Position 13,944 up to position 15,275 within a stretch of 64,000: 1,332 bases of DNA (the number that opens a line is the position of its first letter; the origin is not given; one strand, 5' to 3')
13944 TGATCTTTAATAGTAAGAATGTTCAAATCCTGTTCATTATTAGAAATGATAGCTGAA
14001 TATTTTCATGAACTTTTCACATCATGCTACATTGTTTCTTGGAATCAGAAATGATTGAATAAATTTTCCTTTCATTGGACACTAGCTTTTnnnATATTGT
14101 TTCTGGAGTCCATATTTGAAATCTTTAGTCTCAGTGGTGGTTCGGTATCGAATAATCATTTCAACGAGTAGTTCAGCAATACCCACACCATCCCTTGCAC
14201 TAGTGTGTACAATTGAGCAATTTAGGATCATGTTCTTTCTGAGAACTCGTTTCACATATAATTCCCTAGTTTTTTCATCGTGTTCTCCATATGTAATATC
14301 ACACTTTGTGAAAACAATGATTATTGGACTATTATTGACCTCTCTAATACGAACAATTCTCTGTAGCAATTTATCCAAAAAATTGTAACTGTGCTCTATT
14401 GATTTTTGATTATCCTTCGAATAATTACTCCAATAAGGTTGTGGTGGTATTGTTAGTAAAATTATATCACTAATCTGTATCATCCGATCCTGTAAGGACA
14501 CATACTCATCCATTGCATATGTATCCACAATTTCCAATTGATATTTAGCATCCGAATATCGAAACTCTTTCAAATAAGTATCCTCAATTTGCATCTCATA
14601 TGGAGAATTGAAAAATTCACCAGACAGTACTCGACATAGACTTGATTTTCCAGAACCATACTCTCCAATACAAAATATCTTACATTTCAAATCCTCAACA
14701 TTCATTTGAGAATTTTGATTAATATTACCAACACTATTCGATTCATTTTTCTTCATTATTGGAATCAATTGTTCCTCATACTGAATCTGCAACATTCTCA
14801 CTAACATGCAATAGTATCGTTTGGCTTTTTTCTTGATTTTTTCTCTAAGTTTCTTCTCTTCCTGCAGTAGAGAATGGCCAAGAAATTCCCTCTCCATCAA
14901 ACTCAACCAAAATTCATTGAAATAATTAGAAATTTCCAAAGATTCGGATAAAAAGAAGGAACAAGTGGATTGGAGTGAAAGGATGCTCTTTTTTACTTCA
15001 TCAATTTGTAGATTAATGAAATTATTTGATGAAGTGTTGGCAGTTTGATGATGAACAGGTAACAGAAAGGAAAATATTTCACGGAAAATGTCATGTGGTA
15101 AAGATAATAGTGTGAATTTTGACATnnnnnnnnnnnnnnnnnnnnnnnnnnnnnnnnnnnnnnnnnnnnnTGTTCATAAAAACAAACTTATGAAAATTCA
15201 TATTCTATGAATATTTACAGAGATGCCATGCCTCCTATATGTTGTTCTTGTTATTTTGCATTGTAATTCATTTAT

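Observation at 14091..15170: F-box fused to a Ras-like GTPase that lacks the catalytic glutamine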

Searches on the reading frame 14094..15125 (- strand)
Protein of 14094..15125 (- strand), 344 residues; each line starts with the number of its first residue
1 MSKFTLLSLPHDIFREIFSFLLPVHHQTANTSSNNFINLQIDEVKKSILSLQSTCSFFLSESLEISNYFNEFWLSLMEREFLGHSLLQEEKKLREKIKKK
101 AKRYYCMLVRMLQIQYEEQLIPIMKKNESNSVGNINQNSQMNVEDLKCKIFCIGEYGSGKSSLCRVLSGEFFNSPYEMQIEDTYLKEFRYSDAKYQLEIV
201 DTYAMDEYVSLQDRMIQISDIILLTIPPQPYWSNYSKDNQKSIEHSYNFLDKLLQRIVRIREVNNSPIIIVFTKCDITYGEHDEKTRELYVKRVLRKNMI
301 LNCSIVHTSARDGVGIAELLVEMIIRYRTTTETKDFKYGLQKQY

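Call 4: search_protein_families(library=pfam, proteins=[window:14094-15125:-], max_evalue=10)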
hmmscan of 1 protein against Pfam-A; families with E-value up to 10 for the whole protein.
seq(344 aa): 14 families
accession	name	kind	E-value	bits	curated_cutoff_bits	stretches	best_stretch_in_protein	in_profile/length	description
PF00071.28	Ras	-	6.1e-14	52.4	21.6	1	149-324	1-157/162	Ras family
PF08477.19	Roc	-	3e-06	27.9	27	1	149-276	1-119/119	Ras of Complex, Roc, domain of DAPkinase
PF01926.29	MMR_HSR1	-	0.00015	22.3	21.9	1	150-274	2-113/113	50S ribosome-binding GTPase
PF00503.26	G-alpha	-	0.00026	20.7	48.8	2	132-167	7-41/333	G-protein alpha subunit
PF03193.22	RsgA_GTPase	-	0.00061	20.1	30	2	248-320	36-101/174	RsgA GTPase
PF00009.33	GTP_EFTU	-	0.00065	19.8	26.5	1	191-327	65-185/188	Elongation factor Tu GTP binding domain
PF00005.33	ABC_tran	-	0.013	16.5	25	1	150-199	14-63/137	ABC transporter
PF00787.29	PX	-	0.014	16.4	21.6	1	210-272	20-80/84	PX domain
PF00025.27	Arf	-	0.029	14.3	22.3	1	252-321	102-168/174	ADP-ribosylation factor family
PF10662.15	PduV-EutP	-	0.059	13.6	21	1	149-170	3-24/143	Ethanolamine utilisation - propanediol utilisation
PF13238.12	AAA_18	-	0.12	13.3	29.4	1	150-215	1-63/128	AAA domain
PF00646.38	F-box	-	0.23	11.9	20.5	1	6-23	1-18/43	F-box domain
PF12937.12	F-box-like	-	0.4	10.9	24.3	1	7-24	2-18/47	F-box-like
PF02825.26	WWE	-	0.9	10.4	21.1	1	231-249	11-29/67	WWE domain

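Call 5: search_protein_families(library=ncbifam, proteins=[window:14094-15125:-], max_evalue=10)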
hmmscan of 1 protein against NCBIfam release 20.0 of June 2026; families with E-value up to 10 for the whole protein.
seq(344 aa): 19 families
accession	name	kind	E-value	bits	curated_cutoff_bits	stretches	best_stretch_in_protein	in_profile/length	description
TIGR00231.1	small_GTP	domain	3.5e-09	36.6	42.5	2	148-208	4-66/164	GTP-binding protein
TIGR00475.1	selB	equivalog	1.3e-05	24.1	242.25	1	261-322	99-160/581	selenocysteine-specific translation elongation factor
TIGR03594.1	GTPase_EngA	equivalog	3.1e-05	23.2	306.7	2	255-326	276-345/432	ribosome biogenesis GTPase Der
NF011692.0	PRK15112.1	equivalog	0.00014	21.6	452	1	150-221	43-110/269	putrescine export ABC transporter ATP-binding protein SapF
NF038075.1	fam_STM4013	hypoth_equivalog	0.00059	19.4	250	1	149-293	111-250/261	STM4013/SEN3800 family hydrolase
NF000355.4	ribo_prot_ABC_F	equivalog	0.00063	18.7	380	1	137-208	19-96/499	ribosomal protection-like ABC-F family protein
NF010153.0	PRK13631.1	equivalog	0.0023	17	463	1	118-204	25-94/320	cobalt transporter ATP-binding subunit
NF007813.0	PRK10522.1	equivalog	0.0027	16.4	604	1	149-194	351-396/547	multidrug ABC transporter permease/ATP-binding protein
NF040905.2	GguA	equivalog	0.003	16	810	1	138-181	19-61/500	multiple monosaccharide ABC transporter ATP-binding protein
TIGR03598.1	GTPase_YsxC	equivalog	0.011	15.4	124.45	1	255-321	119-183/186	ribosome biogenesis GTP-binding protein YihA/YsxC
NF010156.0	PRK13635.1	equivalog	0.013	14.7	392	1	151-200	37-86/279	energy-coupling factor ABC transporter ATP-binding protein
NF010068.0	PRK13548.1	equivalog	0.018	14.1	261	1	152-191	36-75/261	heme ABC transporter ATP-binding protein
NF008379.0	PRK11174.1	equivalog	0.018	13.7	684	1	109-199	345-427/588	heme ABC transporter permease/ATP-binding protein CydD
NF010069.0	PRK13549.1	equivalog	0.024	13.1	699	1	137-180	22-64/513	xylose ABC transporter ATP-binding protein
NF008442.0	PRK11288.1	equivalog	0.026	12.8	689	1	153-193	39-76/504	L-arabinose ABC transporter ATP-binding protein AraG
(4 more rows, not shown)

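Call 10: find_homologous_proteins(query=window:14094-15125:-, max_evalue=0.001)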
Query seq(344 aa) (344 aa): 1 proteins with E <= 0.001 among 1115 candidates.
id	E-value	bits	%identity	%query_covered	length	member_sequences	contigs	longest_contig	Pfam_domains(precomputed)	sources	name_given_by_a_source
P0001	1.9e-224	762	100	100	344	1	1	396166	PF08477.20,PF00071.29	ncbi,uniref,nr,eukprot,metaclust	ncbi:ras family member [Naegleria gruberi]|uniref:Ras family member n=1 Tax=Naegleria gruberi TaxID=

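Call 14: search_solved_structures(query=P0001, max_evalue=1, show_alignments=3)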
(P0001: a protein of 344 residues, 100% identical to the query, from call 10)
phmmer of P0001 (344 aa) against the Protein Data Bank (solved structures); distinct sequences matched with E-value up to 1: 486 (the best 60 are shown).
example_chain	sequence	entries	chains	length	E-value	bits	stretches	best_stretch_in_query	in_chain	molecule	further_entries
5wdr_A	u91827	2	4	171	1.7e-11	47.1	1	149-324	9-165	Ras protein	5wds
7c7j_A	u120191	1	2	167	1e-10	44.6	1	149-324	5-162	Ras-related protein Rap-1b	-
4kvg_A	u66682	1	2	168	1.3e-10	44.2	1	148-324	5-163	Ras-related protein Rap-1A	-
4dxa_A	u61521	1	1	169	2.5e-10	43.3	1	148-324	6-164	Ras-related protein Rap-1b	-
6ba6_B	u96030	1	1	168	2.5e-10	43.3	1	148-324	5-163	Ras-related protein Rap-1b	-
3x1y_A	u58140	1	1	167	2.8e-10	43.1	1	148-324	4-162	Ras-related protein Rap-1b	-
3x1w_A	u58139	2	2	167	3.8e-10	42.7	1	149-324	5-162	Ras-related protein Rap-1b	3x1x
3x1z_A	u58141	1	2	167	3.8e-10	42.7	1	149-324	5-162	Ras-related protein Rap-1b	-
7c7i_A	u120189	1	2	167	4.5e-10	42.4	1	149-324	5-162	Ras-related protein Rap-1b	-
6kyk_C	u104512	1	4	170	4.5e-10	42.4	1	148-324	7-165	Ras-related protein Rap-1b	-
6axf_B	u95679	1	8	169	4.7e-10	42.4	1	148-324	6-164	Ras-related protein Rap-1b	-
3brw_D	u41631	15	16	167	4.7e-10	42.4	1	149-324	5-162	Ras-related protein Rap-1b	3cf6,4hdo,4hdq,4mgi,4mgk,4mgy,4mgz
1gua_A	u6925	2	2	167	6.4e-10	41.9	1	149-324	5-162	RAP1A | Ras-related protein Rap-1A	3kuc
4m8n_E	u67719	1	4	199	6.6e-10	41.9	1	148-325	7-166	Ras-related protein Rap-1b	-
1c1y_A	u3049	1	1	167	6.7e-10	41.9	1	149-324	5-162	RAS-RELATED PROTEIN RAP-1A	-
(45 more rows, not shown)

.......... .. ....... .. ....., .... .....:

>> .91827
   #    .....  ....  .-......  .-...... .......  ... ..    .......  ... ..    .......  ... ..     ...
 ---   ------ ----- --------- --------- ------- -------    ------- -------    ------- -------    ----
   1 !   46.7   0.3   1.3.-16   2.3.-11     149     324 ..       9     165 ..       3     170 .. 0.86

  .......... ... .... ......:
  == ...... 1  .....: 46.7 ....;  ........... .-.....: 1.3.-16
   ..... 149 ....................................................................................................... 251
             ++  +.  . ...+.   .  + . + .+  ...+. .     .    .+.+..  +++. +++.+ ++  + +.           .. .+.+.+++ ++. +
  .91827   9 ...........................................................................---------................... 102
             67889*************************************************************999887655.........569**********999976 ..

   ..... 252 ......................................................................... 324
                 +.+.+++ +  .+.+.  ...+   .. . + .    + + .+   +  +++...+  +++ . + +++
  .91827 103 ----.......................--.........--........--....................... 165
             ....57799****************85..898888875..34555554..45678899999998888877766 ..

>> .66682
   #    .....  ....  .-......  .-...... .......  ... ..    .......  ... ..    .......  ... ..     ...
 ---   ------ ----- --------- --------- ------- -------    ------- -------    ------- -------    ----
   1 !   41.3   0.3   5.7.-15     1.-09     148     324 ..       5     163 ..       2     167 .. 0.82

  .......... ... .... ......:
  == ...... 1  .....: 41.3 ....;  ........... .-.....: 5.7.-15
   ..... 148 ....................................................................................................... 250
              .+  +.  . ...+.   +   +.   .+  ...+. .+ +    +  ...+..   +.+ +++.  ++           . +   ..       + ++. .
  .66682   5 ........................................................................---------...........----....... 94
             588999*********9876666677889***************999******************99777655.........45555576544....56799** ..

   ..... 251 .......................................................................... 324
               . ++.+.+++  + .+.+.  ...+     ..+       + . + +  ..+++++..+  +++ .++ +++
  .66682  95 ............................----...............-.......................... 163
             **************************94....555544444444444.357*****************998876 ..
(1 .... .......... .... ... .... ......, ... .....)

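Call 21: search_protein_representatives(protein=P0001)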
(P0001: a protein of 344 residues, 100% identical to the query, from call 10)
Query: 344 residues. Proteins with E-value up to 0.001 (for the whole library): 395; up to 1e-10: 9; up to 1e-30: 1. The best 150 are listed.
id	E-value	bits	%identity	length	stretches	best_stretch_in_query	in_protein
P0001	6.0e-225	761.6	100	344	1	1-344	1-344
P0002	1.8e-17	79.9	36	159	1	45-213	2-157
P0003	6.3e-17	78.1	31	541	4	113-323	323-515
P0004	6.6e-15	71.5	29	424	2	153-327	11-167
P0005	3.0e-14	69.3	36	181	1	203-331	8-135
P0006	1.6e-13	67.0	40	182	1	2-142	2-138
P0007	2.9e-13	66.1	37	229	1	148-325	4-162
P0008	3.3e-12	62.6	28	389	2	148-329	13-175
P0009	6.7e-12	61.6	28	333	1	8-327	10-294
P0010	1.2e-10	57.5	29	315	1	50-328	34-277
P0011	1.4e-09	54.0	28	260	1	93-330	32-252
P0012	2.9e-09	53.0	33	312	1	152-323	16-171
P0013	4.1e-09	52.5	29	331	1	46-326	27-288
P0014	4.8e-09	52.3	34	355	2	148-286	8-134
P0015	6.1e-09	51.9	31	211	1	155-329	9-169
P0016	6.9e-09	51.7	30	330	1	119-320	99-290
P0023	1.7e-08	50.4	30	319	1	112-334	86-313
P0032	9.9e-08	47.9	29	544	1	91-323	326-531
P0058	7.5e-07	45.0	27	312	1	114-325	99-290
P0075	1.6e-06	43.9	26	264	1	147-318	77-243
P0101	4.5e-06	42.5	27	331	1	125-323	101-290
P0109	6.1e-06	42.1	25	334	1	1-326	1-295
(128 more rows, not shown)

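Call 22: predict_structure(protein=P0001)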
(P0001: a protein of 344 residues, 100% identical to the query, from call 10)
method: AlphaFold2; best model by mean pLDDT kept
length: 344 residues; sequences in the alignment: 1
mean_pLDDT: 36.8   pTM: 0.27
mean pLDDT of the five models: 36.8, 32.2, 32.1, 30.4, 28.7
residues with pLDDT >= 90: 0; 70-90: 0; 50-70: 10; < 50: 334
segments of 3 or more residues with pLDDT < 50: 1-82, 86-252, 257-282, 284-286, 289-291, 293-344
pLDDT, mean of each block of 10 residues (from residue 1): 30 36 37 38 39 37 38 43 48 43 36 38 37 36 29 28 27 25 25 25 28 33 40 40 45 49 46 38 48 45 42 38 38 31 27
secondary structure, 60 per line:
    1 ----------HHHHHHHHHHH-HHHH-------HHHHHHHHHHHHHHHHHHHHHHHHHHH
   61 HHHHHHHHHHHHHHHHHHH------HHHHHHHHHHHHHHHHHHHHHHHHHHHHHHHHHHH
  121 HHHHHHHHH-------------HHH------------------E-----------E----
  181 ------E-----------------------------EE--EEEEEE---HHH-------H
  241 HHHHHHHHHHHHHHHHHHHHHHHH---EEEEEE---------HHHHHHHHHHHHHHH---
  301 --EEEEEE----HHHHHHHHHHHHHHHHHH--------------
elements in order: H11-21 H23-26 H34-79 H86-129 E221-226 H240-264 E268-273 H283-297 E303-308 H313-330
